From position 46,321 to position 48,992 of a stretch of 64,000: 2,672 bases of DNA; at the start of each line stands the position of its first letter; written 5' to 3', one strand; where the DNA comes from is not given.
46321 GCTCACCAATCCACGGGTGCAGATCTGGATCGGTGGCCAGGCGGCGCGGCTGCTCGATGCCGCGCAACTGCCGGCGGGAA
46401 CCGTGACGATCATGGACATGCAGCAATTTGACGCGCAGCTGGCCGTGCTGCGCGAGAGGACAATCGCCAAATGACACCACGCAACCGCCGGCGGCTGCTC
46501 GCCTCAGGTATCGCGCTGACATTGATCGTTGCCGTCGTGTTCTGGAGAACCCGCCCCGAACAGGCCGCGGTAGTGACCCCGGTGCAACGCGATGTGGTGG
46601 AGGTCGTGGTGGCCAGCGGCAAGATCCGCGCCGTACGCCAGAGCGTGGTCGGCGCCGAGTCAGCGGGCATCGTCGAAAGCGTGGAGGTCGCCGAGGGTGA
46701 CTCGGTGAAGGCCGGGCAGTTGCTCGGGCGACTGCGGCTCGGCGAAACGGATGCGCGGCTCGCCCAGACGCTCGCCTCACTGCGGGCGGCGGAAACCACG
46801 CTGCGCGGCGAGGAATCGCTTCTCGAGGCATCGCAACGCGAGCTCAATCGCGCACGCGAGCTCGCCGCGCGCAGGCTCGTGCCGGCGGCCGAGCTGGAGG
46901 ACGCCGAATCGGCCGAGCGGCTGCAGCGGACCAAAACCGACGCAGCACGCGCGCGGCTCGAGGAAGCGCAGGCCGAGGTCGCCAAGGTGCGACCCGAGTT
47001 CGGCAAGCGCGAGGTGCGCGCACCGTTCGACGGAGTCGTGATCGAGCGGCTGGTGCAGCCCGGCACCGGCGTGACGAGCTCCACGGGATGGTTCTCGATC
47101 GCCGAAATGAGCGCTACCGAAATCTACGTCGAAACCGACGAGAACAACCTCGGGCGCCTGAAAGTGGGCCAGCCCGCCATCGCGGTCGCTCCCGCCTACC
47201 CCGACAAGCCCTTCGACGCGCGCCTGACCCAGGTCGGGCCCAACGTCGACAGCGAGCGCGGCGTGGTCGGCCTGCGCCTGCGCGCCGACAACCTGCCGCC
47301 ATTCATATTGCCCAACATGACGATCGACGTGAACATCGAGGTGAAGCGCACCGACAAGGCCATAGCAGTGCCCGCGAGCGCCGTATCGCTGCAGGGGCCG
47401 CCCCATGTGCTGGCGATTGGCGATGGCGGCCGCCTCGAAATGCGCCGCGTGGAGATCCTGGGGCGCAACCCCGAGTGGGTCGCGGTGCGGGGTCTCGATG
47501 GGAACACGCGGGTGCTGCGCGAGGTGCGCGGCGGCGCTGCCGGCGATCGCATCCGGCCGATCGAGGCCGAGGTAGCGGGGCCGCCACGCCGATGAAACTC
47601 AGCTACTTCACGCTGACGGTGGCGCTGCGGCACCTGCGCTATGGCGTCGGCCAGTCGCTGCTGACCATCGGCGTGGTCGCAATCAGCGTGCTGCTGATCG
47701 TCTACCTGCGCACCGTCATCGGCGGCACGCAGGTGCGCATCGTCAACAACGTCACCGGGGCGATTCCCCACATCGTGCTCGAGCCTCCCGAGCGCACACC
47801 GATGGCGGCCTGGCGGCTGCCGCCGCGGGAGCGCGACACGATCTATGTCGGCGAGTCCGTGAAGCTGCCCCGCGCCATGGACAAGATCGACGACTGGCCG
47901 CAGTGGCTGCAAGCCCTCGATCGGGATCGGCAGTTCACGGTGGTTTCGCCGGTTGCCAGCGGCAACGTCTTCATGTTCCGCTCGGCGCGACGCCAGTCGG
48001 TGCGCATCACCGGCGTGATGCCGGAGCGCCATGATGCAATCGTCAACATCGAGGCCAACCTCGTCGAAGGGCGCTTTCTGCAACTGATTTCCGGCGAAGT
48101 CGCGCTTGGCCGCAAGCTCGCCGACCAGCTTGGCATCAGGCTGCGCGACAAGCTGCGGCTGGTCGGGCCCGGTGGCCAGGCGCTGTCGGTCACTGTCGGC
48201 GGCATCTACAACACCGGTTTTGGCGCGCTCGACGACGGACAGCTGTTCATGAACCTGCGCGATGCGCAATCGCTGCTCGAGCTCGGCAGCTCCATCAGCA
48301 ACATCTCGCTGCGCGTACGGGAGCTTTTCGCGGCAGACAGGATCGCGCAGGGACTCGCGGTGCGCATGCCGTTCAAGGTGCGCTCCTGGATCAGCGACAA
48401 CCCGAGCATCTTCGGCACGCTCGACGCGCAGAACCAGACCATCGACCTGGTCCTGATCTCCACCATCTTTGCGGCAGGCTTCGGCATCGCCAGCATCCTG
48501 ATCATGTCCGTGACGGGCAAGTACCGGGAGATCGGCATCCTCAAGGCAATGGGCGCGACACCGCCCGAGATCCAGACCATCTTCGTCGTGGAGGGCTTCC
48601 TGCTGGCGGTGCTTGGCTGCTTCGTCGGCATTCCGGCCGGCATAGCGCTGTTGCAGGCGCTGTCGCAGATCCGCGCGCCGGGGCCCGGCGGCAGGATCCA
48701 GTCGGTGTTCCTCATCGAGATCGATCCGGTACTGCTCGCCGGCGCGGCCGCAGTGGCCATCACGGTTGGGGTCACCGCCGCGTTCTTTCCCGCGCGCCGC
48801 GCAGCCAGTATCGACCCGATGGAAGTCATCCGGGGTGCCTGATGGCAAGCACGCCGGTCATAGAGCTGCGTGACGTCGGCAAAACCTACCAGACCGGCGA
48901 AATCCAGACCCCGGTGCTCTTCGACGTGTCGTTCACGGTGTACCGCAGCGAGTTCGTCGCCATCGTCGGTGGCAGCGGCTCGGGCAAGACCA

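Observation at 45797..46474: CarH-type B12 photoreceptor module lacking any DNA-binding domain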

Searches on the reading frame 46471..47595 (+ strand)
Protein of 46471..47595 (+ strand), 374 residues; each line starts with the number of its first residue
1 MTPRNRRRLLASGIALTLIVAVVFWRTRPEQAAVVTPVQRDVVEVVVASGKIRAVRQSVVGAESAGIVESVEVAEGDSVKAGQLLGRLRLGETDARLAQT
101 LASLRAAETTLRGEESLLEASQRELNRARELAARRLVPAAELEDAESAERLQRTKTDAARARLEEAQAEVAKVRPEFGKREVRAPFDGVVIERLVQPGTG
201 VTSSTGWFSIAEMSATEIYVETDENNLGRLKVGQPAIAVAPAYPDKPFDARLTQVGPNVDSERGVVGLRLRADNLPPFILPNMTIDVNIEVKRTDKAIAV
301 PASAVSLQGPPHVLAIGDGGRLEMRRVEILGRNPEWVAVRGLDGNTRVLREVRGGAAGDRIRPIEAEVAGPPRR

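Call 3: search_protein_families(library=pfam, proteins=[window:46471-47595:+], max_evalue=0.01)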
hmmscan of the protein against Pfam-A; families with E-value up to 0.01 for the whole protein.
window:46471-47595:+ (374 aa): 4 families
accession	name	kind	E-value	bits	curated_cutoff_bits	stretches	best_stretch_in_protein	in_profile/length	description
PF16576.10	HlyD_D23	-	1.4e-21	77.2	30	1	55-284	17-213/214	Barrel-sandwich domain of CusB or HlyD membrane-fusion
PF13437.12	HlyD_3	-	1.5e-11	45.4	22.2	1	182-275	2-96/106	HlyD family secretion protein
PF13533.13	Biotin_lipoyl_2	-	3e-05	24.2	29.8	1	65-88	8-31/32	Biotin-lipoyl like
PF00364.28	Biotin_lipoyl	-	9.6e-05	22.6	22.1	1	59-87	44-72/73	Biotin-requiring enzyme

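Call 25: search_protein_families(library=ncbifam, proteins=[window:46471-47595:+], max_evalue=0.00001)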
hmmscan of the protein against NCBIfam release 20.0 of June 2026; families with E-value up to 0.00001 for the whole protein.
window:46471-47595:+ (374 aa): 16 families
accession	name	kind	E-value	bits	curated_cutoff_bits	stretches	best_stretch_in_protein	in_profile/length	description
TIGR01730.1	RND_mfp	subfamily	5.2e-50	170.2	94.9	1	34-341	3-298/322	efflux RND transporter periplasmic adaptor subunit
TIGR00999.1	8a0102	subfamily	9e-29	100.4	319.3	1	76-339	1-252/271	CzcB/NccB family metal efflux transporter periplasmic adaptor subunit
NF008606.0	PRK11578.1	equivalog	9.6e-24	84.2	342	1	14-348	15-360/371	macrolide transporter subunit MacA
NF008589.1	PRK11556.1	equivalog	3.2e-16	59.2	391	1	28-348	57-371/392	MdtA/MuxA family multidrug efflux RND transporter periplasmic adaptor subunit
NF002939.0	PRK03598.1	equivalog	2e-15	56.8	393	1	121-258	144-283/332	secretion protein HlyD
TIGR00998.1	8a0101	subfamily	2.2e-12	46.6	390.8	1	95-257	115-283/334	EmrA/EmrK family multidrug efflux transporter periplasmic adaptor subunit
TIGR01843.1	type_I_hlyD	subfamily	9.4e-12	44.6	208.65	1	43-110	28-96/422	HlyD family type I secretion periplasmic adaptor subunit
NF033138.2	RND-peri-MexC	equivalog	9.9e-11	41.4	625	0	258-352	262-359/375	MexC family multidrug efflux RND transporter periplasmic adaptor subunit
NF007785.0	PRK10476.1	equivalog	1.4e-10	40.5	376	1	152-262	181-291/347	multidrug transporter subunit MdtN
TIGR02971.1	heterocyst_DevB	subfamily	1.9e-10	40.6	129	1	109-260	135-283/327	ABC exporter membrane fusion protein, DevB family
TIGR03794.1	NHLM_micro_HlyD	equivalog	2.5e-09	36.5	156.2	0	60-127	61-132/421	NHLP bacteriocin system secretion protein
NF007132.1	PRK09578.1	equivalog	3.7e-09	35.8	512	0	30-198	38-192/396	MexX/AxyX family multidrug efflux RND transporter periplasmic adaptor subunit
NF045680.1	DiMtlExpIhpB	equivalog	5.9e-08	32.1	450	1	180-340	138-297/326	divalent metal ion exporter adaptor subunit IhpB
NF011715.0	PRK15136.1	equivalog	1.1e-07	30.9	563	0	175-245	211-281/390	multidrug efflux MFS transporter periplasmic adaptor subunit EmrA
NF007303.0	PRK09783.1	subfamily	2.3e-07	29.6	390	1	181-341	216-377/414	copper/silver efflux system membrane fusion protein CusB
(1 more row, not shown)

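Call 27: search_solved_structures(query=window:46471-47595:+, max_evalue=0.001)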
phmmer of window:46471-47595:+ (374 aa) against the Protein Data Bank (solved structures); distinct sequences matched with E-value up to 0.001: 19.
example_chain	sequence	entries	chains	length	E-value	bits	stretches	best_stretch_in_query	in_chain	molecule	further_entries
6vej_P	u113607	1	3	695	3.5e-17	66.1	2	48-351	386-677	Probable Resistance-Nodulation-Cell Division (RND) efflux membrane fusion protein,Probable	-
9qgy_G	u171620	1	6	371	1.1e-16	64.5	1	14-357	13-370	Macrolide export protein MacA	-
5nik_D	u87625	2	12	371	7.7e-16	61.7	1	14-357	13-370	Macrolide export protein MacA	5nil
3fpp_A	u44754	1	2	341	3.7e-15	59.4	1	37-357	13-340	Macrolide-specific efflux protein macA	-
4dk0_A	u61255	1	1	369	4.7e-14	55.8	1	38-257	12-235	Putative MacA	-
3lnn_A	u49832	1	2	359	2.4e-10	43.6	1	64-309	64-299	Membrane fusion protein (MFP) heavy metal cation efflux ZneB (CzcB-like)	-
20yy_D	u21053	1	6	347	3.6e-10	43.1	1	34-364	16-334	Multidrug efflux RND transporter periplasmic adaptor subunit MexJ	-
4dk1_A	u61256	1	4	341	4.5e-09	39.4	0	156-257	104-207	Putative MacA, Multidrug resistance protein mexA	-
9j3d_D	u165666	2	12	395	2.6e-08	36.9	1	47-352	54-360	RND efflux system, MexC-like protein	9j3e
4kks_A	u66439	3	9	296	7e-06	28.9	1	177-317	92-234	Membrane fusion protein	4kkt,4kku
4tko_B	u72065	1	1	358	2e-05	27.4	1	113-262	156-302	EmrA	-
5xu0_A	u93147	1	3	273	2.1e-05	27.4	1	46-257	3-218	Membrane-fusion protein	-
3t51_B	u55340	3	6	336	2.2e-05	27.3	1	181-340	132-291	Cation efflux system protein CusB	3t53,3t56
3h94_A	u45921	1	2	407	3.8e-05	26.5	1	181-340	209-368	Cation efflux system protein cusB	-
3ne5_B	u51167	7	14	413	4e-05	26.5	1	181-340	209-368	Cation efflux system protein cusB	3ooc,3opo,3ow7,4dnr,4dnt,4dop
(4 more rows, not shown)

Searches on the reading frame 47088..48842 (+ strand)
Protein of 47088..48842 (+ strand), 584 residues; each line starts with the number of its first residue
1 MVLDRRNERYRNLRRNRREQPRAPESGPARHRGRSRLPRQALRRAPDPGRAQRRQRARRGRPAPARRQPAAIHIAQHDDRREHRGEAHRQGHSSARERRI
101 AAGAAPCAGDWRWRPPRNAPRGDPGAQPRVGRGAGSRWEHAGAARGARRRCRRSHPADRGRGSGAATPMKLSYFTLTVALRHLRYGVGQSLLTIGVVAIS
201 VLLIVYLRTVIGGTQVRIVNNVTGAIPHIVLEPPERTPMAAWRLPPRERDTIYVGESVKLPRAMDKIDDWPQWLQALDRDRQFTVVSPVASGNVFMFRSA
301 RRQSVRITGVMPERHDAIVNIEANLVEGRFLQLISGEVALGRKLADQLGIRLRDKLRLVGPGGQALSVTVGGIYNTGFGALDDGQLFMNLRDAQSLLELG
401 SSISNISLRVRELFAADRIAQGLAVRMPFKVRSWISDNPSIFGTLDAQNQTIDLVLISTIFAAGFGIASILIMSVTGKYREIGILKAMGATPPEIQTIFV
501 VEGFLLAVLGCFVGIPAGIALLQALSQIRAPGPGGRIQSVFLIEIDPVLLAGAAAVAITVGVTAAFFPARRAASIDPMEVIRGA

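Call 3: search_protein_families(library=pfam, proteins=[window:47088-48842:+], max_evalue=0.01)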
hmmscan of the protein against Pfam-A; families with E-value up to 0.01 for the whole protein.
window:47088-48842:+ (584 aa): 2 families
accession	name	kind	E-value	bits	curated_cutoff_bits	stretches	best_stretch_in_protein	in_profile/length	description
PF02687.27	FtsX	-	6.6e-15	55.7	25.5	1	455-577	3-120/120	FtsX-like permease C-terminal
PF12704.14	MacB_PCD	-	1.2e-10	42.5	27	1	190-420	1-201/207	MacB-like periplasmic core domain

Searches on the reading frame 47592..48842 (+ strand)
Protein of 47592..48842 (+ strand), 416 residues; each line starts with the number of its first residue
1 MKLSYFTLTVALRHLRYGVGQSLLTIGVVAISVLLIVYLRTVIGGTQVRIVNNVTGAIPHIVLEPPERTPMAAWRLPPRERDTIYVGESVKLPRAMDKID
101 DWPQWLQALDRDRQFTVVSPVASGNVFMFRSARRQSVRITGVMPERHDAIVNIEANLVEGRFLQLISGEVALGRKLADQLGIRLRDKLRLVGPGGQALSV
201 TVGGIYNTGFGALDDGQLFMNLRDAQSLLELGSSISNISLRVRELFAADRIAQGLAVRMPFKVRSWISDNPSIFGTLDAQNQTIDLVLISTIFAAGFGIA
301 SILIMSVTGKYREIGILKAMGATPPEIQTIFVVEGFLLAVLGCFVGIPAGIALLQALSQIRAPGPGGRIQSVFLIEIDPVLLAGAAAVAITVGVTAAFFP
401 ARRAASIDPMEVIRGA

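Call 25: search_protein_families(library=ncbifam, proteins=[window:47592-48842:+], max_evalue=0.00001)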
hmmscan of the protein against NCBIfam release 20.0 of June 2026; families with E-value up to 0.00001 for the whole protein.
window:47592-48842:+ (416 aa): 6 families
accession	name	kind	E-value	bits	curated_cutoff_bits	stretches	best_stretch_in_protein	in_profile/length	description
TIGR02212.1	lolCE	equivalog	5.3e-48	163.9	362.45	1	29-414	31-409/411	lipoprotein-releasing ABC transporter permease subunit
NF008357.0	PRK11146.1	exception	2.7e-29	102.2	439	1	96-415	72-413/414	lipoprotein-releasing ABC transporter permease subunit LolE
TIGR02213.1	lolE_release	exception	7.3e-26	90.9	540.35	1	96-414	69-409/411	lipoprotein-releasing ABC transporter permease subunit LolE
NF008076.0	PRK10814.1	exception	5.8e-22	78.2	473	1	114-414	89-397/399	lipoprotein-releasing ABC transporter permease subunit LolC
TIGR03434.1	ADOP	subfamily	1.1e-18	66.8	622.3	1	293-414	690-801/803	ADOP family duplicated permease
NF007826.0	PRK10535.1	equivalog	8.5e-13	47.4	966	1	234-413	468-645/648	macrolide ABC transporter ATP-binding protein/permease MacB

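Call 26: search_solved_structures(query=window:47592-48842:+, max_evalue=0.001)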
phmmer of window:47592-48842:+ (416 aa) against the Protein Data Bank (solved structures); distinct sequences matched with E-value up to 0.001: 15.
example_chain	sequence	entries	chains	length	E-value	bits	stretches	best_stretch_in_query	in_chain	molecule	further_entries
9w37_A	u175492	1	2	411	2.3e-30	108.9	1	99-414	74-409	LolF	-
9w35_A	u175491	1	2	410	2.8e-30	108.7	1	99-414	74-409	LolF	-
9w2w_A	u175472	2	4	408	1.1e-29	106.7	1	99-412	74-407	LolF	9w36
7arh_E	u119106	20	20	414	8.5e-23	84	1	99-415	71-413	Lipoprotein-releasing system transmembrane protein LolE | Lipoprotein transporter subunit LolE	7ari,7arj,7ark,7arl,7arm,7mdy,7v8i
7mdx_B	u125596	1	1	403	1.2e-21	80.2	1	101-409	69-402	Lipoprotein-releasing system transmembrane protein LolE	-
7arh_C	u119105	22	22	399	2e-20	76.2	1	117-414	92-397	Lipoprotein-releasing ABC transporter permease subunit LolC | Lipo-releasing system transmembrane protein lolC | Lipoprotein-releasing system transmembrane prot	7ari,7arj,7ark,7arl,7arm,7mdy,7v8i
7mdx_A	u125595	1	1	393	1.7e-19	73.2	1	117-411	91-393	Lipoprotein-releasing system transmembrane protein LolC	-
9rli_E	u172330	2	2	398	2.2e-16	62.9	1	101-415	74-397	Lipoprotein-releasing system transmembrane protein LolE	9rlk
5udf_A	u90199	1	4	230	1.2e-12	50.7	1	99-278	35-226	Lipoprotein-releasing system transmembrane protein LolE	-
5xu1_M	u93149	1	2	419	2.5e-12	49.6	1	287-414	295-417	ABC transporter permeae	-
5gko_A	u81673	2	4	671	4.8e-12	48.6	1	207-412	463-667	Macrolide export ATP-binding/permease protein MacB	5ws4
5nik_J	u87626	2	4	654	3.5e-11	45.8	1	234-413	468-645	Macrolide export ATP-binding/permease protein MacB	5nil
9o9x_C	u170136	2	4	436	3.5e-08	35.9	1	291-412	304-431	ABC transporter permease YtrF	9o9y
5lil_A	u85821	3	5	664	3.1e-07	32.8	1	255-412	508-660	Macrolide export ATP-binding/permease protein MacB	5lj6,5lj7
6f49_A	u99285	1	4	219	1.5e-05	27.3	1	117-253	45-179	Lipoprotein-releasing system transmembrane protein LolC,Lipoprotein-releasing system trans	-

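Call 79: find_homologous_proteins(query=window:47592-48842:+, max_evalue=1e-20)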
Query window:47592-48842:+ (416 aa): 260 proteins with E <= 1e-20 among 8000 candidates; the best 120 are listed.
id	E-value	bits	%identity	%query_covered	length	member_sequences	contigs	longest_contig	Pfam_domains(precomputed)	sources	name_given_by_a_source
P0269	2.0e-263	891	100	100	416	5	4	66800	PF02687.28,PF12704.15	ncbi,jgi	jgi:lipoprotein-releasing system permease protein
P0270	3.8e-231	785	88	100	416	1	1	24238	PF02687.28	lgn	-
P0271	2.8e-225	766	85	100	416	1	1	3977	PF02687.28,PF12704.15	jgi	jgi:lipoprotein-releasing system permease protein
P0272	5.6e-223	758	85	100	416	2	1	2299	PF02687.28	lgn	-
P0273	2.3e-215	733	82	100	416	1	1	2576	PF02687.28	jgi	jgi:lipoprotein-releasing system permease protein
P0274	1.2e-205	701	78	100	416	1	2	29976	PF02687.28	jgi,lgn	jgi:lipoprotein-releasing system permease protein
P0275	1.7e-205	700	76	100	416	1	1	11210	PF02687.28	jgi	jgi:lipoprotein-releasing system permease protein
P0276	8.8e-204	695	76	100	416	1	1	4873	PF02687.28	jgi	jgi:lipoprotein-releasing system permease protein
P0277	3.4e-203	693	76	100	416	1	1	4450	PF02687.28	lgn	-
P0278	7.7e-202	688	77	100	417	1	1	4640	PF02687.28,PF12704.15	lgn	-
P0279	1.3e-201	688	75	100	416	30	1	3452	PF02687.28,PF12704.15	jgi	jgi:lipoprotein-releasing system permease protein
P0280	1.1e-200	685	76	100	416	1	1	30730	PF02687.28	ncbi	-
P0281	4.7e-200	683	75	100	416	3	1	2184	PF02687.28,PF12704.15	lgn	-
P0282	5.8e-200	682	75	100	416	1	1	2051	PF02687.28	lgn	-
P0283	7.0e-199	679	74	100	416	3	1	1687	PF02687.28,PF12704.15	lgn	-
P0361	5.2e-155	534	58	99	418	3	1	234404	PF02687.28,PF12704.15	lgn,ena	-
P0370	5.2e-120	419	51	99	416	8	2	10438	PF02687.28,PF12704.15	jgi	jgi:lipoprotein-releasing system permease protein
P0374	6.2e-114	399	49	99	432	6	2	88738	PF02687.28,PF12704.15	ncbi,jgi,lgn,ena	jgi:lipoprotein-releasing system permease protein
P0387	3.9e-108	380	47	99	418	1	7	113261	PF02687.28,PF12704.15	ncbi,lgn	-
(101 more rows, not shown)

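Call 80: find_encoding_contigs(protein=P0361, flank=5000, max_places=1)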
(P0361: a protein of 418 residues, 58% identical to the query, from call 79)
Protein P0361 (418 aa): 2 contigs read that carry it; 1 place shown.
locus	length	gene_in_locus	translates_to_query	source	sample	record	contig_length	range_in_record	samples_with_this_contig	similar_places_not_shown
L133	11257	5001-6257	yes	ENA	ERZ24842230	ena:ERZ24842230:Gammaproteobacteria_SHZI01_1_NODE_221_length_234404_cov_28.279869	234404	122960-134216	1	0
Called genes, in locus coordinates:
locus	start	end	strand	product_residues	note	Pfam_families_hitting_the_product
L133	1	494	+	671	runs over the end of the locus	PF02784:Orn_Arg_deC_N, PF17810:Arg_decarb_HB, PF17944:Arg_decarbox_C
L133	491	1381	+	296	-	PF00795:CN_hydrolase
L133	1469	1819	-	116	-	PF11287:DUF3088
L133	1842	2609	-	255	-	PF00106:adh_short, PF13561:adh_short_C2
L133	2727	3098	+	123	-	-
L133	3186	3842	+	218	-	PF02607:B12-binding_2, PF02310:B12-binding (weak)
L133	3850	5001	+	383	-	PF25917:BSH_RND (weak), PF25919:BSH_CusB (weak), PF25973:BSH_CzcB (weak), PF25954:Beta-barrel_RND_2 (weak)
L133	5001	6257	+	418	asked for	PF12704:MacB_PCD, PF02687:FtsX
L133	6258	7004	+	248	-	PF00005:ABC_tran, PF13304:AAA_21 (faint)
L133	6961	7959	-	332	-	PF00291:PALP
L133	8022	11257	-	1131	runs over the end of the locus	PF01433:Peptidase_M1, PF04389:Peptidase_M28, PF01546:Peptidase_M20, PF13180:PDZ_2, PF17820:PDZ_6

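Call 81: find_encoding_contigs(protein=P0370, flank=5000, max_places=1)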
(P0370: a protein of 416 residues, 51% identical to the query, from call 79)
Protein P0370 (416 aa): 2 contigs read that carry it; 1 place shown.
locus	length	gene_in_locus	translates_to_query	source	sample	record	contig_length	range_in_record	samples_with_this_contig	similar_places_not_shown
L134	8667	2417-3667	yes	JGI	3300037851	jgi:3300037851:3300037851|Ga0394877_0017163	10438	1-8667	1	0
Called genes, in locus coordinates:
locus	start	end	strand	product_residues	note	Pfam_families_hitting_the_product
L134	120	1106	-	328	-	PF08894:DUF1838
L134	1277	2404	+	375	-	PF25919:BSH_CusB (faint), PF25917:BSH_RND, PF25973:BSH_CzcB (weak), PF25885:HH_EMRA (weak)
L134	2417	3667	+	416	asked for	PF12704:MacB_PCD, PF02687:FtsX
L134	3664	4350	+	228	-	PF00005:ABC_tran, PF13304:AAA_21 (faint)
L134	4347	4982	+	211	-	PF07947:YhhN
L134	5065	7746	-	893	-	PF00330:Aconitase, PF00694:Aconitase_C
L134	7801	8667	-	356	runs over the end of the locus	PF02540:NAD_synthase, PF02568:ThiI (weak), PF03054:tRNA_Me_trans, PF20259:tRNA_Me_trans_M, PF20258:tRNA_Me_trans_C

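Call 82: find_encoding_contigs(protein=P0374, flank=5000, max_places=1)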
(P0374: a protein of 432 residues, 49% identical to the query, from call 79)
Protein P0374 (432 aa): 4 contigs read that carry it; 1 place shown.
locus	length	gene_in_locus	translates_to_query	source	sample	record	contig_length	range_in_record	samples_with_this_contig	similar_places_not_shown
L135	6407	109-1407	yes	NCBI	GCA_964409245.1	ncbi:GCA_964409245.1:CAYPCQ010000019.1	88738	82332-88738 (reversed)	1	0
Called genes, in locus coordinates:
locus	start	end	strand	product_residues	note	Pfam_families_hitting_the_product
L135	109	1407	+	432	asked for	PF12704:MacB_PCD, PF02687:FtsX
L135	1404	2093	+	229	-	PF00005:ABC_tran, PF02463:SMC_N (faint), PF13304:AAA_21 (faint)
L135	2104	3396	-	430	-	-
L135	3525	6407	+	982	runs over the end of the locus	PF01261:AP_endonuc_2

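Call 83: find_encoding_contigs(protein=P0387, flank=5000, max_places=1)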
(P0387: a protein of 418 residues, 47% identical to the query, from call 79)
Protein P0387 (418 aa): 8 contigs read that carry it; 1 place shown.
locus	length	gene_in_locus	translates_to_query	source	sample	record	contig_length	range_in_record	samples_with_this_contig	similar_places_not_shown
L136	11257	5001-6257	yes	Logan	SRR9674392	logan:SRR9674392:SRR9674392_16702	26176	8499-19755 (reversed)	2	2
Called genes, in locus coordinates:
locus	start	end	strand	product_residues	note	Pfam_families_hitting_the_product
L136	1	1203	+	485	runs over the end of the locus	PF00324:AA_permease, PF13520:AA_permease_2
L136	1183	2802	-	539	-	PF00501:AMP-binding, PF13193:AMP-binding_C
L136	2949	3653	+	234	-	PF01346:FKBP_N, PF00254:FKBP_C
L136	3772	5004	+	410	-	PF25919:BSH_CusB (weak), PF25973:BSH_CzcB, PF25881:HH_YBHG (weak), PF25876:HH_MFP_RND (weak)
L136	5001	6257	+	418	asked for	PF12704:MacB_PCD, PF02687:FtsX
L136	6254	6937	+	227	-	PF00005:ABC_tran, PF02463:SMC_N (faint), PF13304:AAA_21 (faint)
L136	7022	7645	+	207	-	PF04011:LemA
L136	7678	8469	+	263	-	PF04536:TPM_phosphatase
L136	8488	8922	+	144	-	PF04536:TPM_phosphatase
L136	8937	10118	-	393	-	PF00753:Lactamase_B, PF19583:ODP, PF00258:Flavodoxin_1 (weak)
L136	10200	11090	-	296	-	PF01694:Rhomboid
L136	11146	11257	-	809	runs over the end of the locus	PF01588:tRNA_bind, PF03483:B3_4, PF03484:B5, PF17759:tRNA_synthFbeta, PF03147:FDX-ACB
